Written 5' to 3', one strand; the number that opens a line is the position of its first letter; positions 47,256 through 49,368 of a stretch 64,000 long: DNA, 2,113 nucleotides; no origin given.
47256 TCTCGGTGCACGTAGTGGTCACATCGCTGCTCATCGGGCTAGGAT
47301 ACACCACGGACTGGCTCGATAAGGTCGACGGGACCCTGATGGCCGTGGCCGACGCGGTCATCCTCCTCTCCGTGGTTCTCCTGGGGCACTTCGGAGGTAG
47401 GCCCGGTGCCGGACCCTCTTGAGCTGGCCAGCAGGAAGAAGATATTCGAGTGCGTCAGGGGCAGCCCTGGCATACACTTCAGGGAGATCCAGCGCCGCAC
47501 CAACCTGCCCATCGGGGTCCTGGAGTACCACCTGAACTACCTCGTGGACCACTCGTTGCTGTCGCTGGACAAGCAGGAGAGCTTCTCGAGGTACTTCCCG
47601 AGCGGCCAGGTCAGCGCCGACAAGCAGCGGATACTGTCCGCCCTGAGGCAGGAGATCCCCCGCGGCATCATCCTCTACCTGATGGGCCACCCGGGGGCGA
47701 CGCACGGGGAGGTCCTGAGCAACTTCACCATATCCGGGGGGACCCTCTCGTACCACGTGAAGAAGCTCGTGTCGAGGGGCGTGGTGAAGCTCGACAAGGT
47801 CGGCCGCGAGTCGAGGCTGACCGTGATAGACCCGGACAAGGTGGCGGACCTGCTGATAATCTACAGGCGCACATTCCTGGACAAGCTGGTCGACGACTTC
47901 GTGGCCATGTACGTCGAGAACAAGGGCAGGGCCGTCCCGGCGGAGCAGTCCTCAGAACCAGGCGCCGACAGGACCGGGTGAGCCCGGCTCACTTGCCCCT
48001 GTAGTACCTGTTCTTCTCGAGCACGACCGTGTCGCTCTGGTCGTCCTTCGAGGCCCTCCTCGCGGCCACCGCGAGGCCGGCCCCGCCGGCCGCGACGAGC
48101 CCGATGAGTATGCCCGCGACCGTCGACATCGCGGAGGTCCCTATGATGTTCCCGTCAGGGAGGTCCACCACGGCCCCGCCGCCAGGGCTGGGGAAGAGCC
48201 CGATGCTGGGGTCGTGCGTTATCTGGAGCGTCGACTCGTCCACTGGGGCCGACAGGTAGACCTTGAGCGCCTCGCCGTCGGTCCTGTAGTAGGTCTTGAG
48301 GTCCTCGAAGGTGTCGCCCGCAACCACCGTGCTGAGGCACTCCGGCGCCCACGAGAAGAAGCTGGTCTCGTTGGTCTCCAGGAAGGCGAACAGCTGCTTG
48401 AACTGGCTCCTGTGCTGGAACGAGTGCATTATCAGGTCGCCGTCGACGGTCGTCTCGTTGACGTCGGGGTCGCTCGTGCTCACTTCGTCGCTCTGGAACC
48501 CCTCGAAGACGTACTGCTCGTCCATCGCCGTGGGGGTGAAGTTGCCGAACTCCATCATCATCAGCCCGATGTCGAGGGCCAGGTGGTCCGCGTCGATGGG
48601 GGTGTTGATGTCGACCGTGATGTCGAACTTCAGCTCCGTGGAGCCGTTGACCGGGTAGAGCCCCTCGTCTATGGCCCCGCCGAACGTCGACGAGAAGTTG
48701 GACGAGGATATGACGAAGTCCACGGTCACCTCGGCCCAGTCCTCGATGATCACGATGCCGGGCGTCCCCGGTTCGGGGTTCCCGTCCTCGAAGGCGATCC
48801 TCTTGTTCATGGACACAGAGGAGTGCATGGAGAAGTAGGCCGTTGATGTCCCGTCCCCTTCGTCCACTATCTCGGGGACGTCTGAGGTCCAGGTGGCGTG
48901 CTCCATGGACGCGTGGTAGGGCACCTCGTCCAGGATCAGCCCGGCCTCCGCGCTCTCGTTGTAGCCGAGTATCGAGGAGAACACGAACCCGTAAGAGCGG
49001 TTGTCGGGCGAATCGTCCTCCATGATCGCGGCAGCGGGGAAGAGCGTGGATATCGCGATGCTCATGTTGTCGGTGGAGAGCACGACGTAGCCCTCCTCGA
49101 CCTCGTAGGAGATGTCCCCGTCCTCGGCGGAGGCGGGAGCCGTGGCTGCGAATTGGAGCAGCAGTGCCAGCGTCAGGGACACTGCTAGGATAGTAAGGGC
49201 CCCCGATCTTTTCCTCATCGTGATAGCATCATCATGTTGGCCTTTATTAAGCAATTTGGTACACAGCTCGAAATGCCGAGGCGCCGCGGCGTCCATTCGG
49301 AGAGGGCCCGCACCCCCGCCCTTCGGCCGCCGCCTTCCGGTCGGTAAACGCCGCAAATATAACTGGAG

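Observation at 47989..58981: Cell-surface glycoprotein cluster adjacent to a 918-aa wHTH-STAND NTPase-TPR protein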

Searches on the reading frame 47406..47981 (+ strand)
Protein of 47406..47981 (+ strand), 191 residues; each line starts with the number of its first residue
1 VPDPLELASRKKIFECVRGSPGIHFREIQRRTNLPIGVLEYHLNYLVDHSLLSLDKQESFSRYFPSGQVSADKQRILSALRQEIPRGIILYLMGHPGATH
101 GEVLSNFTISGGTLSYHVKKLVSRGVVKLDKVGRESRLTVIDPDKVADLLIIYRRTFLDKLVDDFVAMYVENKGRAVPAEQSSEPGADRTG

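Call 5: search_protein_families(library=pfam, proteins=[window:47406-47981:+], max_evalue=0.01)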
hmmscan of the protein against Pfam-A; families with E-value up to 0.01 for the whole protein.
window:47406-47981:+ (191 aa): 9 families
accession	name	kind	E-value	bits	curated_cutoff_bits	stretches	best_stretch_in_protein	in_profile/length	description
PF24266.1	HTH_HVO_0163_N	-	8.1e-17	61.5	31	2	9-74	3-67/70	HVO_0163, N-terminal HTH domain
PF13412.12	HTH_24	-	7.3e-12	45.1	21.9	2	83-128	3-48/48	Winged helix-turn-helix DNA-binding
PF12840.13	HTH_20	-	7.3e-10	39.1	27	1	86-129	7-50/51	Helix-turn-helix domain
PF12802.13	MarR_2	-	5.2e-06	27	27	1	88-129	10-52/61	MarR family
PF14502.12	HTH_41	-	0.0005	19.9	25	0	105-134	14-43/48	Helix-turn-helix domain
PF13601.12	HTH_34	-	0.00056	20.5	27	0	88-134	5-51/80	Winged helix DNA-binding domain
PF01022.26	HTH_5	-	0.0042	17.4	22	0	88-128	7-46/47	Bacterial regulatory protein, arsR family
PF09339.16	HTH_IclR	-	0.005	17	22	0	13-53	8-49/52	IclR helix-turn-helix domain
PF24038.1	DUF7347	-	0.0063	17.2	27.6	0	23-50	28-56/77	Domain of unknown function (DUF7347)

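Call 6: search_protein_families(library=padloc, proteins=[window:47406-47981:+], max_evalue=0.01)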
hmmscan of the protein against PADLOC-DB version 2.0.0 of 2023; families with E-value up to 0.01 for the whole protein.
window:47406-47981:+ (191 aa): 5 families
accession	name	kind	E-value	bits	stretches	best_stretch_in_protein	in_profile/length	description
PDLC01438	Csa3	-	2.7e-08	32.2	1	70-151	135-211/305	"CAS-I,CAS-II,CAS-III,CAS-IV,CAS-V,CAS-VI; associated_signaling"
PDLC01720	Csa3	-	9.8e-08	30.5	1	75-151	29-100/118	Csa3_1_CAS-I-II-III-IV-V-VI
PDLC04368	PDC-M05A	-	9.5e-06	23.6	0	74-139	4-71/201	-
PDLC01853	CARF3--CARF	-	4.1e-05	21.3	1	99-151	156-208/209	-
PDLC01866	CARF3--CARF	-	0.0024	15.9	0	98-142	154-198/207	-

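Call 7: search_protein_families(library=ncbifam, proteins=[window:47406-47981:+], max_evalue=0.01)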
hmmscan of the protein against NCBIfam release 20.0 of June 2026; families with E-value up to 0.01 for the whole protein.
window:47406-47981:+ (191 aa): 4 families
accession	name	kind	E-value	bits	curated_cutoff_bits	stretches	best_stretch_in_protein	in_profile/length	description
NF033788.1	HTH_metalloreg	subfamily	2.3e-07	30.5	55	1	75-141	3-69/77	metalloregulator ArsR/SmtB family transcription factor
TIGR04176.1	MarR_EPS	equivalog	2.5e-07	30.7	88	1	88-132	9-53/105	MarR family EPS-associated transcriptional regulator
NF033789.1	repress_SdpR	subfamily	3.1e-06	27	100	1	78-134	3-58/79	autorepressor SdpR family transcription factor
NF047395.1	TransRegLtdR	equivalog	0.0045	16.7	250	1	88-136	56-104/166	transcriptional regulator LdtR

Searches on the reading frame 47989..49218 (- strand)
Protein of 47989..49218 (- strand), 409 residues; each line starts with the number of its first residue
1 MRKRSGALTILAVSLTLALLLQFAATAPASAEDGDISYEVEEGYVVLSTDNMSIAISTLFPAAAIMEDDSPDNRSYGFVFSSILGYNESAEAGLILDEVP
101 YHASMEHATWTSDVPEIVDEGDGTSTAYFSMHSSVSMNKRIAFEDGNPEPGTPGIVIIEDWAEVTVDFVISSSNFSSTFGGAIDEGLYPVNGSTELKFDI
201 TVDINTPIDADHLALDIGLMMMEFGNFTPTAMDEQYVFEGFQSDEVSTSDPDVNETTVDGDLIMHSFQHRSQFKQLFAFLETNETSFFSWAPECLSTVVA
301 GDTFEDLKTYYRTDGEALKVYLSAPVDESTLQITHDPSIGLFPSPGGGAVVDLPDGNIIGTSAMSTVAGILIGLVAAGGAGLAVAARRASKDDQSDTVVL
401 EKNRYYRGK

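Call 5: search_protein_families(library=pfam, proteins=[window:47989-49218:-], max_evalue=0.01)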
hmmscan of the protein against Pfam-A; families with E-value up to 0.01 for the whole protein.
window:47989-49218:- (409 aa): 1 family
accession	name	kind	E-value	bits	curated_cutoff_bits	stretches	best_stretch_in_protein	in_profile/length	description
PF11021.13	DUF2613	-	0.0026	18.3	22.1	1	359-397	3-44/55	Protein of unknown function (DUF2613)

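Call 6: search_protein_families(library=padloc, proteins=[window:47989-49218:-], max_evalue=0.01)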
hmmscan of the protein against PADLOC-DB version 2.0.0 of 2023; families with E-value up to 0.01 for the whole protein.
window:47989-49218:- (409 aa): 0 families

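Call 7: search_protein_families(library=ncbifam, proteins=[window:47989-49218:-], max_evalue=0.01)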
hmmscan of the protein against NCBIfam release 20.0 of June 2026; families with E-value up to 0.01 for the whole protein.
window:47989-49218:- (409 aa): 0 families
